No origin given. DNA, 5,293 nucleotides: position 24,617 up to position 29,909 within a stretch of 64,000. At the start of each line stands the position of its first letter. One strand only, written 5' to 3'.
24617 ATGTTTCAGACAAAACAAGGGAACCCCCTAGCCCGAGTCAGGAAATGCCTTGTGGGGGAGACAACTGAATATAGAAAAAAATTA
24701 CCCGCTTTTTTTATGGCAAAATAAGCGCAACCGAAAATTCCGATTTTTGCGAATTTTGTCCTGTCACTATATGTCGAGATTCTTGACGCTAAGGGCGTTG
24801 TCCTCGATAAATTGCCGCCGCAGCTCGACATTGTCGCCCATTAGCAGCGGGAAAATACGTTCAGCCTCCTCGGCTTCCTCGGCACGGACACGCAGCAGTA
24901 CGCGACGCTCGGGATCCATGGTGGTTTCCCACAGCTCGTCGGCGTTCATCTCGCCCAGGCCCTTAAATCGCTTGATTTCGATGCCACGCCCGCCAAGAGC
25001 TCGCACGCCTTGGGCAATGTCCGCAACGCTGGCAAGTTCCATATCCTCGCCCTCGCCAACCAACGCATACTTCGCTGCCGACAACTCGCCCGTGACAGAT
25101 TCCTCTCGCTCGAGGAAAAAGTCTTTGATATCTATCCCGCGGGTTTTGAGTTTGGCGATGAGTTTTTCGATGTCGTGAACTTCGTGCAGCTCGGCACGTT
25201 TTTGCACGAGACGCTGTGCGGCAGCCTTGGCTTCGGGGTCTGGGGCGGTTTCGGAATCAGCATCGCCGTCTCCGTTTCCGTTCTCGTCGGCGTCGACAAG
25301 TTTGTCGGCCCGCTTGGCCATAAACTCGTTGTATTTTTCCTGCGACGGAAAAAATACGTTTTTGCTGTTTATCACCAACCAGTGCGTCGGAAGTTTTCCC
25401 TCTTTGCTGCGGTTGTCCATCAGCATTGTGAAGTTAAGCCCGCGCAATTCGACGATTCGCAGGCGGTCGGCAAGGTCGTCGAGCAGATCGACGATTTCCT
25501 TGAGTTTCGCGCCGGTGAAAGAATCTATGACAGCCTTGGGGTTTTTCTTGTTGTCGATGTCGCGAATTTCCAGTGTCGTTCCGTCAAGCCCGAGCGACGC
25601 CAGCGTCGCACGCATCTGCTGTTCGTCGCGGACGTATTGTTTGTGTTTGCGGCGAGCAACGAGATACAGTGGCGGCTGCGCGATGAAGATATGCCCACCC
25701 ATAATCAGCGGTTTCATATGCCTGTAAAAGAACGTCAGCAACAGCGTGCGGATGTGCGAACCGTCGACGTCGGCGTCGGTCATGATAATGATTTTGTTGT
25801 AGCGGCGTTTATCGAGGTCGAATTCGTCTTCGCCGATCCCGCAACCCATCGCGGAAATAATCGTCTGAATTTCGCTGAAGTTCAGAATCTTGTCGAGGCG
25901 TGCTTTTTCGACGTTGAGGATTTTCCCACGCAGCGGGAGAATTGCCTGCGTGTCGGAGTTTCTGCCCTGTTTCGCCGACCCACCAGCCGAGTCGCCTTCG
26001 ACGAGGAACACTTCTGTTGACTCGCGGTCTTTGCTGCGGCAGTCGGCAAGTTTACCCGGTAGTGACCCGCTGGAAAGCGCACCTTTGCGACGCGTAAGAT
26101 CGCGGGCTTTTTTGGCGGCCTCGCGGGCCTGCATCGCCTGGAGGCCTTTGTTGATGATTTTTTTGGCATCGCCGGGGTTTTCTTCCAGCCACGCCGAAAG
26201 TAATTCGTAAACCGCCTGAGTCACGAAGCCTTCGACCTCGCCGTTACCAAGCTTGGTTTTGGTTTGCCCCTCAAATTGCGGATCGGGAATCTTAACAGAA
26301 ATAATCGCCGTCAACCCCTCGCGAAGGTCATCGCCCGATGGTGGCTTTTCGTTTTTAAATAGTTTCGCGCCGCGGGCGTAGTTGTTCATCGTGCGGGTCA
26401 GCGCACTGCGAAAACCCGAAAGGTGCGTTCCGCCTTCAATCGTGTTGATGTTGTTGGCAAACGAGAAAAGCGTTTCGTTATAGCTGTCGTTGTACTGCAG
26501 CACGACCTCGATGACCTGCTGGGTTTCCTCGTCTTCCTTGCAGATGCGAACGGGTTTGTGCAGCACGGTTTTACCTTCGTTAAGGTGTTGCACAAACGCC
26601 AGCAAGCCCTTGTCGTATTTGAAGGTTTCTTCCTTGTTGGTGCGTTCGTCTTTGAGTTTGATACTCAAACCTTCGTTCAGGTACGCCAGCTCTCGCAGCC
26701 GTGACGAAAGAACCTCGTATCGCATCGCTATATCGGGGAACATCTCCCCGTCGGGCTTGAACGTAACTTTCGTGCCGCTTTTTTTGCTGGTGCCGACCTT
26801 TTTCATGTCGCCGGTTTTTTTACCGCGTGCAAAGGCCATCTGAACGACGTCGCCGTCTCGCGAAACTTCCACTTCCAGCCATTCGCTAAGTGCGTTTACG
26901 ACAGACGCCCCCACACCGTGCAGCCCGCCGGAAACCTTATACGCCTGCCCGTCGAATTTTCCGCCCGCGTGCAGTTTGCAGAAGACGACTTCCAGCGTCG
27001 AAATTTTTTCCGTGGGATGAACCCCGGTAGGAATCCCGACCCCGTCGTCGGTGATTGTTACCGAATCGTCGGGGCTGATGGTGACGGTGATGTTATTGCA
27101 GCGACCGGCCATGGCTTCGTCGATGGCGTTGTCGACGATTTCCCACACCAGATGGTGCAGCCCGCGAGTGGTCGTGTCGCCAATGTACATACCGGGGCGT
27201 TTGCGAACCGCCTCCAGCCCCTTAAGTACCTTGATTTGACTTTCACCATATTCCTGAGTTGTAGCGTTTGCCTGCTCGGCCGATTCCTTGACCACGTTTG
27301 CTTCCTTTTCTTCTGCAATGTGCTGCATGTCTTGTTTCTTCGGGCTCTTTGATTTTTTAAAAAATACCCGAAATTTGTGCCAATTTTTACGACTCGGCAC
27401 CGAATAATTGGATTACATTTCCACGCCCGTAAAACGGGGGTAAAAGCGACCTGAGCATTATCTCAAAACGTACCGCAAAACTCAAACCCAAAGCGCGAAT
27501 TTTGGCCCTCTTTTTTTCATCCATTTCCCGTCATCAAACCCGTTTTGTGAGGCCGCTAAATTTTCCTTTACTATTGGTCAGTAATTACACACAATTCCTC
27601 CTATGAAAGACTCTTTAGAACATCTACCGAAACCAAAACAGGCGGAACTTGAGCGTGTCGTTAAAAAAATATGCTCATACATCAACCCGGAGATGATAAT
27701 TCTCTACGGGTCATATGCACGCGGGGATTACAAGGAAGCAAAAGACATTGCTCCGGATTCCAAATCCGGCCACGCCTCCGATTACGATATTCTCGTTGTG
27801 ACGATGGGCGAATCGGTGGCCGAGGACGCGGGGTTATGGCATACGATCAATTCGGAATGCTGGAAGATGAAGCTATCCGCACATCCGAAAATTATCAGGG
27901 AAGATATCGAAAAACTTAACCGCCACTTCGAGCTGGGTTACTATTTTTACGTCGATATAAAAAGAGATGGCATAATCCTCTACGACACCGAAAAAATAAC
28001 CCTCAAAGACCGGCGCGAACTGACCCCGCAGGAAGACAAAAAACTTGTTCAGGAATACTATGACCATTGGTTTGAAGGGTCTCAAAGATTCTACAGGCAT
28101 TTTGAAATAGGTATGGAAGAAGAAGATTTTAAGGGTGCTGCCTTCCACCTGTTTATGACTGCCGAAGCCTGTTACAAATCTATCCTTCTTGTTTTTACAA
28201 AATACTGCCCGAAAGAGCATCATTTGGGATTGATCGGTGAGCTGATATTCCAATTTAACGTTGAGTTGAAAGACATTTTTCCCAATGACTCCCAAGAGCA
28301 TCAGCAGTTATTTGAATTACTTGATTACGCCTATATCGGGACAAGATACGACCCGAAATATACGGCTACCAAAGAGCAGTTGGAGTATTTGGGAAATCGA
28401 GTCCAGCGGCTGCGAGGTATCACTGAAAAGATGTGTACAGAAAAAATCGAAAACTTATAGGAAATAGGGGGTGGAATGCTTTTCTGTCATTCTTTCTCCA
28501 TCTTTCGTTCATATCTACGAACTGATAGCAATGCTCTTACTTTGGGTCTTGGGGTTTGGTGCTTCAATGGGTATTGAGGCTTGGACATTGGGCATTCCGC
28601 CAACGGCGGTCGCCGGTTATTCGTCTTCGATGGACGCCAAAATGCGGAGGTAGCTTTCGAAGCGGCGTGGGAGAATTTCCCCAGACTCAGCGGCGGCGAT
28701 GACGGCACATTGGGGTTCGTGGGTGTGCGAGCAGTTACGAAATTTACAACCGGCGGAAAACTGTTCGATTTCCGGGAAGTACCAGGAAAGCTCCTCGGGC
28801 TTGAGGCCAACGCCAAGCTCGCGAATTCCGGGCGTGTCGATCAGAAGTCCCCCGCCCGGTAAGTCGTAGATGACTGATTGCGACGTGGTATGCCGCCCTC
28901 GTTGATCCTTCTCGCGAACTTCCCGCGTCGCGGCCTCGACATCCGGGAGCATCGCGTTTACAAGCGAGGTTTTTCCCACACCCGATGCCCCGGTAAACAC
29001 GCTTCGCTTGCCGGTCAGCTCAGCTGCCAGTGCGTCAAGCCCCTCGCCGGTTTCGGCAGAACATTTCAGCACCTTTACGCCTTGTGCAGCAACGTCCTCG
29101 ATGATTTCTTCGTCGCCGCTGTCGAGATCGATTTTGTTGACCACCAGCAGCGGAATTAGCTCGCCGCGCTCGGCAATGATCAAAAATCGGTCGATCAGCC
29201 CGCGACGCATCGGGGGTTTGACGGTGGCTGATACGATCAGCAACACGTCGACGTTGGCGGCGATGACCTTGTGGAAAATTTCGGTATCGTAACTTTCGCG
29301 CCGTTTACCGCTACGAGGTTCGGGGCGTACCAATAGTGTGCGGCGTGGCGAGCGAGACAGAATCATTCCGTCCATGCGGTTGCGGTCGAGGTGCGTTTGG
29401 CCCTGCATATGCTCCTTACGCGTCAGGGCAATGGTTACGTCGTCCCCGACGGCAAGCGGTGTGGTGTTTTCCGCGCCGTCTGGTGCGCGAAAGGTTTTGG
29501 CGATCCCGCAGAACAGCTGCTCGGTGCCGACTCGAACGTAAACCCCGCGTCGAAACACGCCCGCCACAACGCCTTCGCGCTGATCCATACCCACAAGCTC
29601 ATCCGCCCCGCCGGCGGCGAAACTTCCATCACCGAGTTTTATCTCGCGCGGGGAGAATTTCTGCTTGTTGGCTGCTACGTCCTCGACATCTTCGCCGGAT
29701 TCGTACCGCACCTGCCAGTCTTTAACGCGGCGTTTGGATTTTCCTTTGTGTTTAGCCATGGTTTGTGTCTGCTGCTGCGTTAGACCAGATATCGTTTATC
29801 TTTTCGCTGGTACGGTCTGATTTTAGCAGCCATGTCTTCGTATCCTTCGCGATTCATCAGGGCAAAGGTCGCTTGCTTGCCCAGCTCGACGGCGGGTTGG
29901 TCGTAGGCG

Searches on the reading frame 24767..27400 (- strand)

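Call 89: search_protein_families(library=pfam, proteins=[window:24767-27400:-], max_evalue=0.00001)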
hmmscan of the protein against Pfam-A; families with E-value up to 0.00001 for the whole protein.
window:24767-27400:- (877 aa): 4 families
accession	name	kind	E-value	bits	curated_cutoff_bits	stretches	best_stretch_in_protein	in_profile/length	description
PF00204.31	DNA_gyraseB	-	3.5e-60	202.8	27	1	265-434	1-172/173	DNA gyrase B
PF00986.26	DNA_gyraseB_C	-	1.7e-27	95.8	29.8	1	806-866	3-63/63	DNA gyrase B subunit, carboxyl terminus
PF01751.28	Toprim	-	1.8e-20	73.4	23.1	1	463-575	1-95/96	Toprim domain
PF02518.31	HATPase_c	-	2.1e-17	64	26.4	1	79-217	4-108/111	Histidine kinase-, DNA gyrase B-, and HSP90-like ATPase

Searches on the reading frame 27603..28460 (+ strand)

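Call 89: search_protein_families(library=pfam, proteins=[window:27603-28460:+], max_evalue=0.00001)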
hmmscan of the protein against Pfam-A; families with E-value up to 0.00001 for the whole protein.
window:27603-28460:+ (285 aa): 1 family
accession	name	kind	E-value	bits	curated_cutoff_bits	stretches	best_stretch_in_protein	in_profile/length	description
PF05168.19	HEPN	-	8.4e-10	39.3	22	1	154-275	2-115/117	HEPN domain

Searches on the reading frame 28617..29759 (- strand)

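Call 89: search_protein_families(library=pfam, proteins=[window:28617-29759:-], max_evalue=0.00001)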
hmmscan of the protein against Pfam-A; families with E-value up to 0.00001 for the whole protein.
window:28617-29759:- (380 aa): 1 family
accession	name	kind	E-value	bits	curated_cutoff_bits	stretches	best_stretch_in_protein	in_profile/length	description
PF03193.22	RsgA_GTPase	-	3.6e-50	170.6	30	1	138-317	3-173/174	RsgA GTPase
